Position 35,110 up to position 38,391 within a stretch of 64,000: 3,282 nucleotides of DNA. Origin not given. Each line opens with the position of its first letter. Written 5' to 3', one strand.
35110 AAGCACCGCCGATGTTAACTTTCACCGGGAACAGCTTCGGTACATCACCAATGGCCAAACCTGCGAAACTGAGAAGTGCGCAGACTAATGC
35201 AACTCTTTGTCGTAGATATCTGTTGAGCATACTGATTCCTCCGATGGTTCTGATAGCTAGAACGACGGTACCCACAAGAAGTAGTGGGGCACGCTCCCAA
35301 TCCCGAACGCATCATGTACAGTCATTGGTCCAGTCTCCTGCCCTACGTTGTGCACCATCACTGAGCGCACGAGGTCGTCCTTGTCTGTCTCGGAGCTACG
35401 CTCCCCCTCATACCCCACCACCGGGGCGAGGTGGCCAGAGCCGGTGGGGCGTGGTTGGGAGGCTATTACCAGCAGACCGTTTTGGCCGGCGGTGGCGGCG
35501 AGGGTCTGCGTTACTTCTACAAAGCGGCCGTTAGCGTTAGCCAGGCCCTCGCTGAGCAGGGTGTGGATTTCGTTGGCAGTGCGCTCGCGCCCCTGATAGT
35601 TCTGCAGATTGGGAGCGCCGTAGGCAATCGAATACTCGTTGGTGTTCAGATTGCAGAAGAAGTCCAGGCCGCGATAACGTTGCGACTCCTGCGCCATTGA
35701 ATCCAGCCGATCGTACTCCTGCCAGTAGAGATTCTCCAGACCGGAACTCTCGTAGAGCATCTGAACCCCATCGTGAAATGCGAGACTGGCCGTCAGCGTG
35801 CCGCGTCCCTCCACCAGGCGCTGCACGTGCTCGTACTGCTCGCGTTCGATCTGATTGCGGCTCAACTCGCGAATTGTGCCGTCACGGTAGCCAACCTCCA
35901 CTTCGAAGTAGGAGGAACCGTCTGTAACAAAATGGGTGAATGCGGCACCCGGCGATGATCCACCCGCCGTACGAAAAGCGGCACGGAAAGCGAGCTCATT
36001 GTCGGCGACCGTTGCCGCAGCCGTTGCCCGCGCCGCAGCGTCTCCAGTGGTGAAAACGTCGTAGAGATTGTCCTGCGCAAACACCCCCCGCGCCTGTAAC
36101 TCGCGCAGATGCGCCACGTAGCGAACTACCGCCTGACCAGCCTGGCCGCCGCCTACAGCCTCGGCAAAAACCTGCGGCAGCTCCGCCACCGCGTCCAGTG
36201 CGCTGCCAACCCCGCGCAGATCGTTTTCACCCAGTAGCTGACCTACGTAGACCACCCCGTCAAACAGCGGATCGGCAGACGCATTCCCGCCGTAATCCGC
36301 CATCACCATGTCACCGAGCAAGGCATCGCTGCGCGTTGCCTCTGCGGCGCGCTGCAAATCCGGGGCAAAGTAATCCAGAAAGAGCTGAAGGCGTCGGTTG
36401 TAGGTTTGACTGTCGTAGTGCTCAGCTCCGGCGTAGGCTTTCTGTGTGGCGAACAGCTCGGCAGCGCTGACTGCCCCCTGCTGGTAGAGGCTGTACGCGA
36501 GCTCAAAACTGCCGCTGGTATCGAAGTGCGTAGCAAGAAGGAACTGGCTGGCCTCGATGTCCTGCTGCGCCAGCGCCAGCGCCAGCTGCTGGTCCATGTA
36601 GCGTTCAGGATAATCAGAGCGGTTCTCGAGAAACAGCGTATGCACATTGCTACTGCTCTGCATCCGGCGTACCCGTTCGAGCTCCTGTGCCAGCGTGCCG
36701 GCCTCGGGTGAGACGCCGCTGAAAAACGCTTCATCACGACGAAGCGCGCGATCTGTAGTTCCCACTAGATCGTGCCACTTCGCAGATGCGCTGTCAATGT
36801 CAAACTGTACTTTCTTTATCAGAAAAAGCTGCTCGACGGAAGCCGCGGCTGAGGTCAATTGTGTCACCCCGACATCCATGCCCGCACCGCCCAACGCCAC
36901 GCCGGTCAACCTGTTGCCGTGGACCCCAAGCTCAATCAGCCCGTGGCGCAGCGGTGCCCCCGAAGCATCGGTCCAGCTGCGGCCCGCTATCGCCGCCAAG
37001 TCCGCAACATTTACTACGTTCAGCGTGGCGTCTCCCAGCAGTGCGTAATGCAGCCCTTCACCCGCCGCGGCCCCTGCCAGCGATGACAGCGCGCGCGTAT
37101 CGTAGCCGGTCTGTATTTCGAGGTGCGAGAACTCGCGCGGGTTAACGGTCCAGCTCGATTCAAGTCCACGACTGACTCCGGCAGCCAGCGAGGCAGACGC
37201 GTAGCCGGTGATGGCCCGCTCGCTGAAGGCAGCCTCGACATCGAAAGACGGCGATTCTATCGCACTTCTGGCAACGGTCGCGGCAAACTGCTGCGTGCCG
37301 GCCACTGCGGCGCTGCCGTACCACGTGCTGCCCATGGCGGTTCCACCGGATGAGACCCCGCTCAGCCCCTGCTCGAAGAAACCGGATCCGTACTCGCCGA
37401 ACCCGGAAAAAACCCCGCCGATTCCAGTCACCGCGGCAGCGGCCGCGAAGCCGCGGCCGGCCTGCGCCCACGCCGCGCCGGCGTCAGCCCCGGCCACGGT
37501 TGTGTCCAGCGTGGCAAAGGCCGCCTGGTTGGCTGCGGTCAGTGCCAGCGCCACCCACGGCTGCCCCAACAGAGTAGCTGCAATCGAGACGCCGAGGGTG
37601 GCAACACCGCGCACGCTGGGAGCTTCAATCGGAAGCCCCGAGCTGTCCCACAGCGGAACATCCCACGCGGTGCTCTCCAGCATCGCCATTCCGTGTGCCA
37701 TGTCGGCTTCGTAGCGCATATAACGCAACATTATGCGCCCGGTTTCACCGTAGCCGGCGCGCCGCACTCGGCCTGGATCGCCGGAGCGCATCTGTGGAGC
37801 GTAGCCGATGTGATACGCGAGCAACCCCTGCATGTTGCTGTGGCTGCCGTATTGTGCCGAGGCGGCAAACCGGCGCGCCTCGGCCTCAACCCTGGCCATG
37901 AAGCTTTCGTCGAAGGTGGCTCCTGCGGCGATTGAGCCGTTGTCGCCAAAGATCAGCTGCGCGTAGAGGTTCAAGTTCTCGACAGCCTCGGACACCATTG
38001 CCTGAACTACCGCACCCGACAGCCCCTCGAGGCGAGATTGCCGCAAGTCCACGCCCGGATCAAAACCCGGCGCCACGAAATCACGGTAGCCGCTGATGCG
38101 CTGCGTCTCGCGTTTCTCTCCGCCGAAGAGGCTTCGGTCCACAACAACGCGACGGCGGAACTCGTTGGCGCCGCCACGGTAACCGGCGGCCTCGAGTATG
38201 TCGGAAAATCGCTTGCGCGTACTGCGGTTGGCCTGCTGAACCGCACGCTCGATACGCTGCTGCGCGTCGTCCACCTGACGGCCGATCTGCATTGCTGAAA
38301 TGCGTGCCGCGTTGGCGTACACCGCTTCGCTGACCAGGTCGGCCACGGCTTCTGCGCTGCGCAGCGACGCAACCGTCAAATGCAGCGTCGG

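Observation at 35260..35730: C-terminal ~150 aa of the giant protein looks like a papain-fold (CHAP/NlpC-P60-like) Cys/His hydrolase module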

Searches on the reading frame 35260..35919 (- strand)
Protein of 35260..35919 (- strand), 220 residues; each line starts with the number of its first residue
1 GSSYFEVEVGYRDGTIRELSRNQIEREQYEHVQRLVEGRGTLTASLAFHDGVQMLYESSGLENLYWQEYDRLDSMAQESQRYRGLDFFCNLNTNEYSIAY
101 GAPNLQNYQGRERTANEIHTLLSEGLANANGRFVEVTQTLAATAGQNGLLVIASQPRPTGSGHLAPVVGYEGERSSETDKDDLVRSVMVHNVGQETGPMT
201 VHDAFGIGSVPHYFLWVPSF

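Call 6: search_protein_families(library=pfam, proteins=[window:35260-35859:-], max_evalue=1)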
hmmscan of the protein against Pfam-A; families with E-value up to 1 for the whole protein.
window:35260-35859:- (200 aa): 0 families

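Call 7: search_protein_families(library=ncbifam, proteins=[window:35260-35859:-], max_evalue=1)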
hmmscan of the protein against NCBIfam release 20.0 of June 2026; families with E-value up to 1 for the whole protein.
window:35260-35859:- (200 aa): 0 families

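Call 8: search_solved_structures(query=window:35260-35859:-, max_evalue=10)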
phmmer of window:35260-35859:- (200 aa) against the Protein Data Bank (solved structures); distinct sequences matched with E-value up to 10: 0.

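Call 10: find_homologous_proteins(query=window:35260-35919:-, max_evalue=0.01)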
Query window:35260-35919:-: 323 candidates shared short words with the query, none scored E <= 0.01.

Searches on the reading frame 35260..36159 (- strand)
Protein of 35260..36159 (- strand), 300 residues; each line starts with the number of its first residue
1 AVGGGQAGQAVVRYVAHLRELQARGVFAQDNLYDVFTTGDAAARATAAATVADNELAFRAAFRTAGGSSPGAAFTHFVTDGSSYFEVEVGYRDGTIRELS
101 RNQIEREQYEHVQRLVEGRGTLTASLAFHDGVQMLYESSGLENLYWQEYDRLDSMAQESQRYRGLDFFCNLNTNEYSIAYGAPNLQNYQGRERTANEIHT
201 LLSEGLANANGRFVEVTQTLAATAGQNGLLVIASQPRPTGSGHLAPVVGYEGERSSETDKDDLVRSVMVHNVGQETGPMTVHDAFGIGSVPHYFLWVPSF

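Call 16: search_protein_representatives(protein=window:35260-36159:-)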
Query: 300 residues. Proteins with E-value up to 0.001 (for the whole library): 18; up to 1e-10: 2; up to 1e-30: 2. The best 18 are listed.
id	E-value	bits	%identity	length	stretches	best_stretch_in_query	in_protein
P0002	2.8e-162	555.2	87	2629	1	1-298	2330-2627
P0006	7.0e-58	212.7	51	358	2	163-299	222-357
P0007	5.5e-10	55.5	31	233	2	157-297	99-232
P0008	3.8e-08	49.5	25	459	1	3-249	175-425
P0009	1.4e-07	47.6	39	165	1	167-258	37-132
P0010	1.9e-07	47.2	36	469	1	155-296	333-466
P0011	2.3e-07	46.9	33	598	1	166-297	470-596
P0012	4.2e-07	46.1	36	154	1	157-294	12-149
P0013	2.6e-06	43.5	30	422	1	156-297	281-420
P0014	3.5e-06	43.0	43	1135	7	56-92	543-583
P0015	3.7e-06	43.0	28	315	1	166-286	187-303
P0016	4.5e-06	42.7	28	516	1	154-296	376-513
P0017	8.9e-06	41.7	32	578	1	148-299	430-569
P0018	1.8e-04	37.4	29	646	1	4-254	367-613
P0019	3.1e-04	36.6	34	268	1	168-296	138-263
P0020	3.3e-04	36.6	34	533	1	166-259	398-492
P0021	4.0e-04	36.3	30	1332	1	136-297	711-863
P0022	6.2e-04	35.7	28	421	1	155-289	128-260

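Call 26: search_protein_families(library=pfam, proteins=[P0007, P0010, P0011, P0013, P0016, P0017, P0020, P0021, P0022, P0018], max_evalue=0.01)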
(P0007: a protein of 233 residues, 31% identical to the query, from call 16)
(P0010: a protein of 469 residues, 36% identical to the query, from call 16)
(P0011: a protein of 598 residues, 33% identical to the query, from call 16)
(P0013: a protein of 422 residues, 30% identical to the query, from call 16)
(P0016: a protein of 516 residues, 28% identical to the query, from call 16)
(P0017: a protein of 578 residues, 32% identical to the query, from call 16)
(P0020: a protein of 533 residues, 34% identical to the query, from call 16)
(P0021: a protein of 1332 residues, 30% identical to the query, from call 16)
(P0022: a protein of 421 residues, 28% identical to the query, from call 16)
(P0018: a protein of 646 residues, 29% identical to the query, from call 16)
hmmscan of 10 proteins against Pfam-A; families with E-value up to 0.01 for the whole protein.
P0007 (233 aa): 0 families

P0010 (469 aa): 0 families

P0011 (598 aa): 1 family
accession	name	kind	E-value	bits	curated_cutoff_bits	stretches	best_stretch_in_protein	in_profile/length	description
PF01476.26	LysM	-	8.4e-06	26.1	20.9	1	195-226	1-30/43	LysM domain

P0013 (422 aa): 0 families

P0016 (516 aa): 0 families

P0017 (578 aa): 0 families

P0020 (533 aa): 0 families

P0021 (1332 aa): 3 families
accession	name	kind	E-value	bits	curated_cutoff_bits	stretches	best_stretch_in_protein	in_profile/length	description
PF13699.11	eCIS_core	-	1.4e-24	86.5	22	1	136-209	2-78/79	eCIS core domain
PF01464.25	SLT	-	2.5e-22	79.1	21.3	1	272-395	1-114/117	Transglycosylase SLT domain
PF13529.12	Peptidase_C39_2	-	1.5e-06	29.3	24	1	1136-1272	2-142/143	Peptidase_C39 like family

P0022 (421 aa): 0 families

P0018 (646 aa): 0 families

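Call 33: list_cluster_members(proteins=[P0007, P0009, P0010, P0011, P0012, P0013, P0017, P0020, P0021, P0022])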
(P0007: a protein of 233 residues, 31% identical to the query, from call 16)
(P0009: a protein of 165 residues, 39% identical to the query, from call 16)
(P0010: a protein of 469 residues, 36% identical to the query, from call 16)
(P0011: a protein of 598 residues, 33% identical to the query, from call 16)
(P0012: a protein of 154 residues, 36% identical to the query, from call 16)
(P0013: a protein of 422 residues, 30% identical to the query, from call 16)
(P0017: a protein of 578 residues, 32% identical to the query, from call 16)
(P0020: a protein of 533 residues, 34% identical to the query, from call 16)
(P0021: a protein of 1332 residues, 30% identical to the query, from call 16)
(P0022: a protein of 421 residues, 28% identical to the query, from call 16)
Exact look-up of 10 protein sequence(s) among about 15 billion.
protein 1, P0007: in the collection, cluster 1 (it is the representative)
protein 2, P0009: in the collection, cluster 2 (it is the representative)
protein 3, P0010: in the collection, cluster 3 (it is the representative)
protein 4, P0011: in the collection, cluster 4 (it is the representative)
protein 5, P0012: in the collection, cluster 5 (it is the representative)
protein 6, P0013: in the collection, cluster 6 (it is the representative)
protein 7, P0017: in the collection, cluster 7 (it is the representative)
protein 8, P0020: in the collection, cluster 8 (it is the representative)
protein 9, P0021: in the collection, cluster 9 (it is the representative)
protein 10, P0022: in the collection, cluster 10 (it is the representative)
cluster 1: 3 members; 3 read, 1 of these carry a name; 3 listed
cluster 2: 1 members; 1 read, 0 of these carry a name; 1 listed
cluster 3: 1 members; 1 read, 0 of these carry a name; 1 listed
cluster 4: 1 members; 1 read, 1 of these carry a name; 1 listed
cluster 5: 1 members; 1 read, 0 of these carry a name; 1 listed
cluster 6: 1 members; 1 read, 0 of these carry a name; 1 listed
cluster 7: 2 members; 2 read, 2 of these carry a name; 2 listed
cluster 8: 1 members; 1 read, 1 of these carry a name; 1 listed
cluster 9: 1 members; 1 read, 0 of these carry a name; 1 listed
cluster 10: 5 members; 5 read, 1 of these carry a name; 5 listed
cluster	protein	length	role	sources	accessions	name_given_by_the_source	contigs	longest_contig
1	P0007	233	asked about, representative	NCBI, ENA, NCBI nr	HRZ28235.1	MAG TPA: hypothetical protein P5295_15620 [Spirochaetota bacterium] | hypothetical protein [Spirochaetota bacterium]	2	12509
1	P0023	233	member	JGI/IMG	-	-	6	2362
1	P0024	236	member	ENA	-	-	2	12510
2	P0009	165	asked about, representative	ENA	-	-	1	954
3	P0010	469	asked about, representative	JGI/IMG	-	-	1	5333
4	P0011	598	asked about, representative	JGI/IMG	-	LysM repeat protein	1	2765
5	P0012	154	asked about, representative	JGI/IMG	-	-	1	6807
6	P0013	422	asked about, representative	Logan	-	-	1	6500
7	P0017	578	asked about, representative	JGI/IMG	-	hypothetical protein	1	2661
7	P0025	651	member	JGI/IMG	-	hypothetical protein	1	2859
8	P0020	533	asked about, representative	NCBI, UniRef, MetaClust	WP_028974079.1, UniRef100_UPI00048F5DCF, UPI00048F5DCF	hypothetical protein, partial [Spirochaeta cellobiosiphila] | hypothetical protein n=1 Tax=Spirochaeta cellobiosiphila TaxID=504483 RepID=UPI00048F5DCF | status=active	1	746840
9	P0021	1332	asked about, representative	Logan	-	-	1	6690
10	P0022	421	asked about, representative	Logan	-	-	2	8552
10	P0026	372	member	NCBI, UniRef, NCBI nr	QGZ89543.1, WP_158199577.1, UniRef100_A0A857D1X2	hypothetical protein [Microcystis aeruginosa] | Uncharacterized protein n=1 Tax=Microcystis aeruginosa FD4 TaxID=2686288 ...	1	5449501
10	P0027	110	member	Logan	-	-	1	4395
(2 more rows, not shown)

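Call 34: find_encoding_contigs(protein=P0007, flank=6000, max_places=3)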
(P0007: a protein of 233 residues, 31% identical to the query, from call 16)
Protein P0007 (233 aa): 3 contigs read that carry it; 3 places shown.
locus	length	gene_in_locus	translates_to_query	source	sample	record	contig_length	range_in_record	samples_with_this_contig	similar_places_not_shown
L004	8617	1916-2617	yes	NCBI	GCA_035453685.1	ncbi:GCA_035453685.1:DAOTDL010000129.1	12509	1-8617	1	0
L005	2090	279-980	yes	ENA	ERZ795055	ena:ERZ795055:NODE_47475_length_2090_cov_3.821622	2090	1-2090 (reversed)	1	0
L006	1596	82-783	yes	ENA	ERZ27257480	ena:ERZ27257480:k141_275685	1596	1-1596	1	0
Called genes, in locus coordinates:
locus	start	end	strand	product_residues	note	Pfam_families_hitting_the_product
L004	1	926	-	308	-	PF00425:Chorismate_bind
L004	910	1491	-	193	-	PF00117:GATase, PF07722:Peptidase_C26 (weak)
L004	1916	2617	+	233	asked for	-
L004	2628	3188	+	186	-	-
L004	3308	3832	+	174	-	-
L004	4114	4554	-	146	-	-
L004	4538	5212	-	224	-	PF01135:PCMT, PF00398:RrnaAD (weak), PF13847:Methyltransf_31 (weak), PF08241:Methyltransf_11, PF13649:Methyltransf_25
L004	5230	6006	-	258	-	PF02405:MlaE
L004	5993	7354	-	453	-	PF00772:DnaB, PF03796:DnaB_C, PF13481:AAA_25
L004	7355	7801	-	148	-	PF01281:Ribosomal_L9_N, PF03948:Ribosomal_L9_C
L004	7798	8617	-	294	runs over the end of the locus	PF09991:DUF2232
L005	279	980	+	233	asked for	-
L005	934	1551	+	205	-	-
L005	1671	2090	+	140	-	?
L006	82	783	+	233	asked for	-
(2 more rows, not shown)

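Call 38: search_protein_families(library=pfam, proteins=[P0006, P0008, P0012, P0019, P0015], max_evalue=1)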
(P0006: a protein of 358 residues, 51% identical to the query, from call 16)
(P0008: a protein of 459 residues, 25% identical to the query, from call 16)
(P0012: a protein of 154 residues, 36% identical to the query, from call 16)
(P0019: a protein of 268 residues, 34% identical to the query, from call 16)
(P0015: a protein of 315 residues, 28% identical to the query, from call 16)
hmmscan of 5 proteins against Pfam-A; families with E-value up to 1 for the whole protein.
P0006 (358 aa): 0 families

P0008 (459 aa): 0 families

P0012 (154 aa): 0 families

P0019 (268 aa): 0 families

P0015 (315 aa): 1 family
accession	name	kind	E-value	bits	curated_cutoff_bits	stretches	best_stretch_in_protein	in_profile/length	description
PF24557.2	DExH14_plug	-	0.058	14.4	27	1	143-174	10-41/105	DExH14 plug domain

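Call 68: search_protein_families(library=phrogs, proteins=[P0007], max_evalue=0.01)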
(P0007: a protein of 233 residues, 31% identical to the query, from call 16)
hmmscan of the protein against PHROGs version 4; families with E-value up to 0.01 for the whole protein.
P0007 (233 aa): 0 families

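Call 72: find_encoding_contigs(protein=P0012, flank=6000, max_places=2)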
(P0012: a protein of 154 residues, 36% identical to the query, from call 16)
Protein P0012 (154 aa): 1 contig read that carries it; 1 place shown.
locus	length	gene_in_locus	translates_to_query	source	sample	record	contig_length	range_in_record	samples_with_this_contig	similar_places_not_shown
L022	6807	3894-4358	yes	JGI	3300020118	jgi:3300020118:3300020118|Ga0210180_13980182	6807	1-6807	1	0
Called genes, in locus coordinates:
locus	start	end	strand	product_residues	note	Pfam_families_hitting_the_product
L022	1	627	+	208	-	?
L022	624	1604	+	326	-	PF00589:Phage_integrase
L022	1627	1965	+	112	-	PF13744:HTH_37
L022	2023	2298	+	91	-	-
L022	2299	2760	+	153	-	PF13650:Asp_protease_2 (weak), PF13975:gag-asp_proteas (weak)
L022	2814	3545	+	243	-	-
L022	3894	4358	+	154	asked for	-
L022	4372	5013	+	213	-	-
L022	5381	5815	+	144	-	-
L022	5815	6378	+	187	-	-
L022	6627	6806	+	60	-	?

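Call 73: find_encoding_contigs(protein=P0021, flank=6000, max_places=2)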
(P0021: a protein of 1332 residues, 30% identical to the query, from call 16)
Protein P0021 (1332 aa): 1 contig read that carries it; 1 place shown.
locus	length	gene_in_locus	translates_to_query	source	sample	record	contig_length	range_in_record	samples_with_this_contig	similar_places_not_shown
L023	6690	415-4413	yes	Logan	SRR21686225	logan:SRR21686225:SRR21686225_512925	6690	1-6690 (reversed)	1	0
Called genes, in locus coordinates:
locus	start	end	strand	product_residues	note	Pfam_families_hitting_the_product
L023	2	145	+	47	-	?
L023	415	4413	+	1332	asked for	PF13699:eCIS_core, PF01464:SLT, PF13529:Peptidase_C39_2 (weak)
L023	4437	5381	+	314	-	-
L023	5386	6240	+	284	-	-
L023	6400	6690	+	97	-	?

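Call 74: find_encoding_contigs(protein=P0022, flank=6000, max_places=2)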
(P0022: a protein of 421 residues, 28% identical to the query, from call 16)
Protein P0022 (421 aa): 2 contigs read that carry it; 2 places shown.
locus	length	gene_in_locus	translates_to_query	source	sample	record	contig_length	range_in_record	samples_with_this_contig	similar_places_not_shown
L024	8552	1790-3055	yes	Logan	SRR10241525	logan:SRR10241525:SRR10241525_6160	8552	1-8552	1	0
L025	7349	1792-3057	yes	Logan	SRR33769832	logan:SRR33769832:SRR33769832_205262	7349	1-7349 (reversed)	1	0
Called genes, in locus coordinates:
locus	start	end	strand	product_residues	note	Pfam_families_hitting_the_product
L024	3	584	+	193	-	?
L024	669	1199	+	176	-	-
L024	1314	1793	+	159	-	PF07719:TPR_2 (weak), PF00515:TPR_1 (weak), PF13181:TPR_8 (faint), PF13432:TPR_16 (weak), PF13414:TPR_11, PF13431:TPR_17 (weak)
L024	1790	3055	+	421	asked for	-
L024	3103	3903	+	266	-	-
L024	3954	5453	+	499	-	PF07661:MORN_2 (faint)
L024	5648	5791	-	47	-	-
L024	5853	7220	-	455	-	PF14104:DUF4277, PF01609:DDE_Tnp_1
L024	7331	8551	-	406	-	?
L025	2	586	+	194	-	?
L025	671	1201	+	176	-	-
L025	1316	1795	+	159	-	PF07719:TPR_2 (weak), PF00515:TPR_1 (weak), PF13181:TPR_8 (faint), PF13432:TPR_16 (weak), PF13414:TPR_11, PF13431:TPR_17 (weak)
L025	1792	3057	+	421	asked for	-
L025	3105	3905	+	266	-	-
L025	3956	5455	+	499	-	PF07661:MORN_2 (faint)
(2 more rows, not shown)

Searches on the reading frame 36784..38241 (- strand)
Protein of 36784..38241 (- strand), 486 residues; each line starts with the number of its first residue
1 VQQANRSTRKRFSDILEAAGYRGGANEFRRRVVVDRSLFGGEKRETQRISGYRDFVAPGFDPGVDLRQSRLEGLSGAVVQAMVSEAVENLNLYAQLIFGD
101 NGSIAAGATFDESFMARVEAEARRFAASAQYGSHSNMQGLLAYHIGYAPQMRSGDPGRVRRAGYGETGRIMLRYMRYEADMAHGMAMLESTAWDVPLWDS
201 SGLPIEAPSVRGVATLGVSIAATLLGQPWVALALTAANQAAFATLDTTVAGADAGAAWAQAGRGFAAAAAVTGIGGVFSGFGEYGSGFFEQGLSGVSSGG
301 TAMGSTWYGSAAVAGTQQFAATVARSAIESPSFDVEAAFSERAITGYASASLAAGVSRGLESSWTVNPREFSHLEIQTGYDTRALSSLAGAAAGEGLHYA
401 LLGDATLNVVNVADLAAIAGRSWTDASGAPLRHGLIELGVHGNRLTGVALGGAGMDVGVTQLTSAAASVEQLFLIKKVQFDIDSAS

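Call 64: search_solved_structures(query=A3, max_evalue=10)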
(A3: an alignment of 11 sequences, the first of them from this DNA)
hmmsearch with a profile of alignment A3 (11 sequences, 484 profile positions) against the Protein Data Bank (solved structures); distinct sequences matched with E-value up to 10: 2.
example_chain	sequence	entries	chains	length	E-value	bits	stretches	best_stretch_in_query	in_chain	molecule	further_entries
5r68_B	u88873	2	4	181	2.3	10.4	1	58-124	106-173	YEATS domain-containing protein 4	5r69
7fbc_A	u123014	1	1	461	8.5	8.5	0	215-292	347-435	Maltodextrin-binding protein,De novo design protein D22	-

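Call 91: predict_structure(alignment_id=A4)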
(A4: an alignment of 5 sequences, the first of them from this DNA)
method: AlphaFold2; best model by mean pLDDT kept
length: 486 residues; sequences in the alignment: 5
mean_pLDDT: 31.5   pTM: 0.20
mean pLDDT of the five models: 31.5, 30.5, 30.5, 30.3, 29.8
residues with pLDDT >= 90: 0; 70-90: 0; 50-70: 9; < 50: 477
segments of 3 or more residues with pLDDT < 50: 1-16, 18-21, 30-46, 50-486
pLDDT, mean of each block of 10 residues (from residue 1): 32 45 51 36 43 34 30 34 36 34 34 37 36 30 28 33 33 36 25 29 30 34 32 37 34 35 33 28 26 24 24 28 31 30 29 27 23 25 26 24 28 31 35 31 31 30 28 25 29
secondary structure, 60 per line:
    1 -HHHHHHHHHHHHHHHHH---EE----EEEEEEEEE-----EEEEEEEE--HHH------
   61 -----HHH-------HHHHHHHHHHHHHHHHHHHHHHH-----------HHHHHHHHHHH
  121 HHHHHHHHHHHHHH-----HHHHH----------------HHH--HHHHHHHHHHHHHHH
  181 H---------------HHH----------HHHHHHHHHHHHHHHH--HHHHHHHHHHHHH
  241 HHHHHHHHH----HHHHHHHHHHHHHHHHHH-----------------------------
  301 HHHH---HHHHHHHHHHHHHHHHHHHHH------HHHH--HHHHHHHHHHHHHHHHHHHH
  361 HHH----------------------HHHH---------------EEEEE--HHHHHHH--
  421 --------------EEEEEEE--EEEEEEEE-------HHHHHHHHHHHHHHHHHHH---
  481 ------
elements in order: H2-18 E28-36 E42-49 H76-98 H110-134 H140-144 H166-181 H210-225 H228-249 H254-271 H301-304 H308-328 H335-338 H341-363 H386-389 E405-409 H412-418 E435-441 E444-451 H459-477
